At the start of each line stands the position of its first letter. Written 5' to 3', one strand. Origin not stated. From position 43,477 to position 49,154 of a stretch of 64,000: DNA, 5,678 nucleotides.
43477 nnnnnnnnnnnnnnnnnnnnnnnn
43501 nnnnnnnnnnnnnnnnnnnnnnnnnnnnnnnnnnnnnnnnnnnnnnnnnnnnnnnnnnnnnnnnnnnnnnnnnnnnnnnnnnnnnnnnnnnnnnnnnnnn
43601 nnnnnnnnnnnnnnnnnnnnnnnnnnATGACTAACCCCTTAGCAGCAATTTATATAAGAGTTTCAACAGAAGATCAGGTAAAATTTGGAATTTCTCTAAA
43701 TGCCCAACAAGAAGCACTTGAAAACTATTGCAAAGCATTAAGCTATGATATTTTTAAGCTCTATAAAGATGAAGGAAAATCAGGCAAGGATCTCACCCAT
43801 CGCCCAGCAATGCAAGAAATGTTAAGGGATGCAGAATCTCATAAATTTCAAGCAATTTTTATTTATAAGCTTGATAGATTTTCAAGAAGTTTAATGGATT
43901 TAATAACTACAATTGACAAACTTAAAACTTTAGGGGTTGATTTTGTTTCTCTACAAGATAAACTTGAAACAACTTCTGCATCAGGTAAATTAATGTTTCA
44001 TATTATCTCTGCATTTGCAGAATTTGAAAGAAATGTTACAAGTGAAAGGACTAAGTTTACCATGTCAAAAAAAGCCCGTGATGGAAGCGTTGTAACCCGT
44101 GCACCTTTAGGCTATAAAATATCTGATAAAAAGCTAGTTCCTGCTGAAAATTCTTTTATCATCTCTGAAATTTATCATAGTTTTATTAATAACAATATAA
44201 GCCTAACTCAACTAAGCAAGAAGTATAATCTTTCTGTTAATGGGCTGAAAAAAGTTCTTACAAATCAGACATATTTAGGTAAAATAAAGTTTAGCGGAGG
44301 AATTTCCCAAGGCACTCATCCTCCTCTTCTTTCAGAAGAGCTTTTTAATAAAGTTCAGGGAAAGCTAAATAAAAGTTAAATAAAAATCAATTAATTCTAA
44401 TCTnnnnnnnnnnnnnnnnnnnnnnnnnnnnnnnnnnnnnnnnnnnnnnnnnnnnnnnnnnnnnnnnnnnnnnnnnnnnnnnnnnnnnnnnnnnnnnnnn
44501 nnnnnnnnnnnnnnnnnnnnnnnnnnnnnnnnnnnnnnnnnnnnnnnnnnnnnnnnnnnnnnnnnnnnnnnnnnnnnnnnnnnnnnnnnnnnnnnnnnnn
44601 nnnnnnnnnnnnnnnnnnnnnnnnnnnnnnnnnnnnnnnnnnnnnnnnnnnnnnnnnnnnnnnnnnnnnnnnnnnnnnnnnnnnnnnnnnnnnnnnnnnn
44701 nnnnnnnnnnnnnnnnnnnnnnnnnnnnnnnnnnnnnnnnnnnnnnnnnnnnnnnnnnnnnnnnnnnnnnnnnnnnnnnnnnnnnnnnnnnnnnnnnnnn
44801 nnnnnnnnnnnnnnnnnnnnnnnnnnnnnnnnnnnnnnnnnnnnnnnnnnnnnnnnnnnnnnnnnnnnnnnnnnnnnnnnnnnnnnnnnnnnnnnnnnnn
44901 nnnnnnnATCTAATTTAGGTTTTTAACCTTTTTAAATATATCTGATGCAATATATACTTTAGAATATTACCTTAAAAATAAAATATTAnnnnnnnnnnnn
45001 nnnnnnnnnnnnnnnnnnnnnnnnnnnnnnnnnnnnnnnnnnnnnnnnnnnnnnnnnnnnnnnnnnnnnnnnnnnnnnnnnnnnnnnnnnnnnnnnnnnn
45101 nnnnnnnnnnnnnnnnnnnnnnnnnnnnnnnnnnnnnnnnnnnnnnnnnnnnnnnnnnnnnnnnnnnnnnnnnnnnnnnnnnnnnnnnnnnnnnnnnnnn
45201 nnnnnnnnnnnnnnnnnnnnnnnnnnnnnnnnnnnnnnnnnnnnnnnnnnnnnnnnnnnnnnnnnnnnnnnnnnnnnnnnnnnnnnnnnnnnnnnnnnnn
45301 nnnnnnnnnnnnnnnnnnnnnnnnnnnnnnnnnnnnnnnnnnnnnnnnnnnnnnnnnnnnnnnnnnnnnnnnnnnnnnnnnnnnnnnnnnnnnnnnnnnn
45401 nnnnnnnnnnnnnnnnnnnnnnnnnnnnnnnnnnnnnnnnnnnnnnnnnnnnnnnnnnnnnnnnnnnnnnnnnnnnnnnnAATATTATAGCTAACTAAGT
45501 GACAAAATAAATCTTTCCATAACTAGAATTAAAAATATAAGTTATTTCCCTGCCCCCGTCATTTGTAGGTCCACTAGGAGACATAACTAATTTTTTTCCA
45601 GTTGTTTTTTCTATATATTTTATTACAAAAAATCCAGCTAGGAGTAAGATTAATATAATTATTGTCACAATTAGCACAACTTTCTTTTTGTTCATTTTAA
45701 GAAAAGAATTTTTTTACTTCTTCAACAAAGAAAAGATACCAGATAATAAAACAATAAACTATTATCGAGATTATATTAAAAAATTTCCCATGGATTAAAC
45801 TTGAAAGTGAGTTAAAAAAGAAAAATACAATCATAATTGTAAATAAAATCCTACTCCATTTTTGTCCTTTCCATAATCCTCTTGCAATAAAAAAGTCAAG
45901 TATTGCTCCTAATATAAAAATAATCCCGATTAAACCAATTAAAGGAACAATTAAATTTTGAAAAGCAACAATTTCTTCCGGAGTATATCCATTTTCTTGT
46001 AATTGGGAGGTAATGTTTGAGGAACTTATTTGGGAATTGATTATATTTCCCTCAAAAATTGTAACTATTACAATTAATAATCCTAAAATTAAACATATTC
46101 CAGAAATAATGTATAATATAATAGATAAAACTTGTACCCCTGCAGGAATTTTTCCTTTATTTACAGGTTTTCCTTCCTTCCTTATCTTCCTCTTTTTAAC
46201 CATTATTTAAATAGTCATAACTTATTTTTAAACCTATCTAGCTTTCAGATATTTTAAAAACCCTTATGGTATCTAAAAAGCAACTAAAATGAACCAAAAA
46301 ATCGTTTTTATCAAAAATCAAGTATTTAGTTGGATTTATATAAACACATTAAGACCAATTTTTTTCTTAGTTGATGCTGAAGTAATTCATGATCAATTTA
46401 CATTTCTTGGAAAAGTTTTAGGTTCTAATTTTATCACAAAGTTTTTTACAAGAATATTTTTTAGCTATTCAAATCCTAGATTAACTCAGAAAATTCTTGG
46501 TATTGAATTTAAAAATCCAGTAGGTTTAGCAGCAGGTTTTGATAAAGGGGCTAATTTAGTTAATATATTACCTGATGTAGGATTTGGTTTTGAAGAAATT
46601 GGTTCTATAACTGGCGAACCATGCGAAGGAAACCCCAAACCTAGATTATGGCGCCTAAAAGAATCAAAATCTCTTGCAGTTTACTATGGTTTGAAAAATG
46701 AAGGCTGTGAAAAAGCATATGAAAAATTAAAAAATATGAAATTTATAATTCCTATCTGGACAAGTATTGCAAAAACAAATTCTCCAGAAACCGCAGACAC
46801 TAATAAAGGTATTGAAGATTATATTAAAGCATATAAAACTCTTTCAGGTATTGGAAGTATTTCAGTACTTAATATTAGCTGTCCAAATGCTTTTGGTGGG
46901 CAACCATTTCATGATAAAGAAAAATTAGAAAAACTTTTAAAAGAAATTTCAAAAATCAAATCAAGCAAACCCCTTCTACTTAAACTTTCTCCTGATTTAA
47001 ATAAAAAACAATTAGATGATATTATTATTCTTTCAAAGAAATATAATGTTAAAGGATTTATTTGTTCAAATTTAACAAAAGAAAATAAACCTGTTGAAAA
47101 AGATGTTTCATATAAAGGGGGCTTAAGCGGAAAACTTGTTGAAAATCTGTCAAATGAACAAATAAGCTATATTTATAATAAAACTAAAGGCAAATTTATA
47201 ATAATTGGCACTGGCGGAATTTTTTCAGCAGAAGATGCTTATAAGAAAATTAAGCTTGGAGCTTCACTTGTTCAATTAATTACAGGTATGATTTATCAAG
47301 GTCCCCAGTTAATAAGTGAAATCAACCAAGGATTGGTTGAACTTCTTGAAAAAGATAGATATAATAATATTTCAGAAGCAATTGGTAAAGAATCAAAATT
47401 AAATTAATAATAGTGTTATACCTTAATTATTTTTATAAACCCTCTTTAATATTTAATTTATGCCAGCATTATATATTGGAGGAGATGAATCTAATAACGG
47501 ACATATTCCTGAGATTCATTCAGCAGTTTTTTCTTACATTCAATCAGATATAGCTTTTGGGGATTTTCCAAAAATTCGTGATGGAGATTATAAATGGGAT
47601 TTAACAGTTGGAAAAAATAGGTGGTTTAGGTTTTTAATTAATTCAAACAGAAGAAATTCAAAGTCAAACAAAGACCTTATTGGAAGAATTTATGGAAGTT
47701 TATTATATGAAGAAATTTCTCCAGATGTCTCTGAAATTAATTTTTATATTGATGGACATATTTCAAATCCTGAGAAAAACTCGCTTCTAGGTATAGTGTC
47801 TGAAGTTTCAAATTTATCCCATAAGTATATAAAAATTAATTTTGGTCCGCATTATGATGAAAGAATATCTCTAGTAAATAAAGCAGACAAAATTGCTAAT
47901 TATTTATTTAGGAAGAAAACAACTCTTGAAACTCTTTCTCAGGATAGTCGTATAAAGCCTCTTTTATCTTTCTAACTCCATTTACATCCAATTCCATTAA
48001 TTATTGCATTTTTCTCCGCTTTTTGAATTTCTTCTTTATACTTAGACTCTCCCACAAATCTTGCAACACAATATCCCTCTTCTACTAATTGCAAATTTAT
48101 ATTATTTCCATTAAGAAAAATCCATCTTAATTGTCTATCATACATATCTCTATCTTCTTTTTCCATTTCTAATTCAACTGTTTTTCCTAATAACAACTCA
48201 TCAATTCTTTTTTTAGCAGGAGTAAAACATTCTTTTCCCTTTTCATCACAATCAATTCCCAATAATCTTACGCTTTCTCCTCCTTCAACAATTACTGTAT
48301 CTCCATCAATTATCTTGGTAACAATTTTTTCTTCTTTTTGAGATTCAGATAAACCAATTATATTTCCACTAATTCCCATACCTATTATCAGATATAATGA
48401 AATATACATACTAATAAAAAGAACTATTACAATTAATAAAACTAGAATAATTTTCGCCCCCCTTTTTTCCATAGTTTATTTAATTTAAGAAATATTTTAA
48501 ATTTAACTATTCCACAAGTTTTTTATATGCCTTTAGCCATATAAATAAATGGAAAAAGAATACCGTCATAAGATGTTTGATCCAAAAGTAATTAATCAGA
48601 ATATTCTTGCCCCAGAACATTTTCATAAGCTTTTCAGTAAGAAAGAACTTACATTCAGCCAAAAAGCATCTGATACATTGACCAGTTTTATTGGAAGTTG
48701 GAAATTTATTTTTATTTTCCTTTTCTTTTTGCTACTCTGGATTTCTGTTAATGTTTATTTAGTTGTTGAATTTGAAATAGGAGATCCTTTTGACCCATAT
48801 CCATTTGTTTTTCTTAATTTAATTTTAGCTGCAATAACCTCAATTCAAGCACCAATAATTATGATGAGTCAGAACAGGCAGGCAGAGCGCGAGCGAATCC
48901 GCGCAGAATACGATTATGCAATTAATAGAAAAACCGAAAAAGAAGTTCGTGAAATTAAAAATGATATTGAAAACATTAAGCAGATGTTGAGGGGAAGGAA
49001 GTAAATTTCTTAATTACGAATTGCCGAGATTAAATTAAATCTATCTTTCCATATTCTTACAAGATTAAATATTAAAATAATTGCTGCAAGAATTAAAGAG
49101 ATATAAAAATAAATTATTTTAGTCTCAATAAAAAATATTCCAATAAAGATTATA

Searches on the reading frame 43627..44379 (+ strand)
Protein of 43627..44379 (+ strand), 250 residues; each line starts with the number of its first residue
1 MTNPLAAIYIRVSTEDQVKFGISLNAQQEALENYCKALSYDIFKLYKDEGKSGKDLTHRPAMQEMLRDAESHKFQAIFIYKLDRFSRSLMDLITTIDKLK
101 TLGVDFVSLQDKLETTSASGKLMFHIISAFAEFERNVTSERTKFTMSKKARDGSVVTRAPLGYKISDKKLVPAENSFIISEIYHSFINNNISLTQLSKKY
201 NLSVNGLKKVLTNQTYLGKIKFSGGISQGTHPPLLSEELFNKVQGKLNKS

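Call 10: search_protein_families(library=pfam, max_evalue=0.001, proteins=[window:43627-44379:+])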
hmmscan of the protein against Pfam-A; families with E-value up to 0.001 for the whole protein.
window:43627-44379:+ (250 aa): 2 families
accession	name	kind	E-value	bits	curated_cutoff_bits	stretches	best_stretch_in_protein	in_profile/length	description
PF00239.26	Resolvase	-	7.6e-43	146.5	23.3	1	6-153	1-143/145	Resolvase, N terminal domain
PF07508.19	Recombinase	-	2e-07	31.6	21.1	1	182-249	23-101/102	Recombinase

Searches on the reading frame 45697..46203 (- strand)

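Call 9: search_protein_families(library=pfam, max_evalue=0.001, proteins=[window:45697-46203:-])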
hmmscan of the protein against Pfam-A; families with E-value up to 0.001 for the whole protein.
window:45697-46203:- (168 aa): 1 family
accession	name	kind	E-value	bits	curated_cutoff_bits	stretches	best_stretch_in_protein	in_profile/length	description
PF23636.1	DUF7144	-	0.00048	20.7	27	1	92-159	45-112/115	Domain of unknown function (DUF7144)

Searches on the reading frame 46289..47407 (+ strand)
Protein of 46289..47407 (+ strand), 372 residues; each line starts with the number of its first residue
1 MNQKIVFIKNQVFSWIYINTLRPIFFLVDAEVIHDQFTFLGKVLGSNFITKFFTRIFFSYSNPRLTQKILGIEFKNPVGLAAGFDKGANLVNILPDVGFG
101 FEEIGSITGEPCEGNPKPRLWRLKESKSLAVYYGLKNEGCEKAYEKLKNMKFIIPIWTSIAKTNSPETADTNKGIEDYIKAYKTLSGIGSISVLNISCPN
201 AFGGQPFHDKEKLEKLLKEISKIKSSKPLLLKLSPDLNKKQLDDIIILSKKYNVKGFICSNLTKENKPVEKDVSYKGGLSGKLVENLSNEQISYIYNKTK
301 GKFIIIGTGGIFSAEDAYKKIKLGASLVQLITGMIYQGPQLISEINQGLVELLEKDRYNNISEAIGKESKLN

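Call 9: search_protein_families(library=pfam, max_evalue=0.001, proteins=[window:46289-47407:+])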
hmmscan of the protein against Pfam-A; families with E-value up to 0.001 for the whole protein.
window:46289-47407:+ (372 aa): 1 family
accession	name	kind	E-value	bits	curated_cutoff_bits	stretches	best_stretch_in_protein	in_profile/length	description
PF01180.27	DHO_dh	-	2.2e-66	224.4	27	1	65-353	2-291/291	Dihydroorotate dehydrogenase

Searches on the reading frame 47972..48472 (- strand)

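Call 9: search_protein_families(library=pfam, max_evalue=0.001, proteins=[window:47972-48472:-])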
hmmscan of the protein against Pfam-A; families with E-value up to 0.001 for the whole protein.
window:47972-48472:- (166 aa): 1 family
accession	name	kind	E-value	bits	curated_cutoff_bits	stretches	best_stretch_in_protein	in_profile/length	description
PF00565.23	SNase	-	1.2e-11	45.4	21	1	68-158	2-99/107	Staphylococcal nuclease homologue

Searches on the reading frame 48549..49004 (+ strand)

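Call 9: search_protein_families(library=pfam, max_evalue=0.001, proteins=[window:48549-49004:+])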
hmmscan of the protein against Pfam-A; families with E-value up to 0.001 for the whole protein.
window:48549-49004:+ (151 aa): 1 family
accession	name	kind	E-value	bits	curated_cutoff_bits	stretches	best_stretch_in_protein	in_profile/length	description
PF06210.16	DUF1003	-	3.8e-34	117.4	27.4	1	48-147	1-96/103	Protein of unknown function (DUF1003)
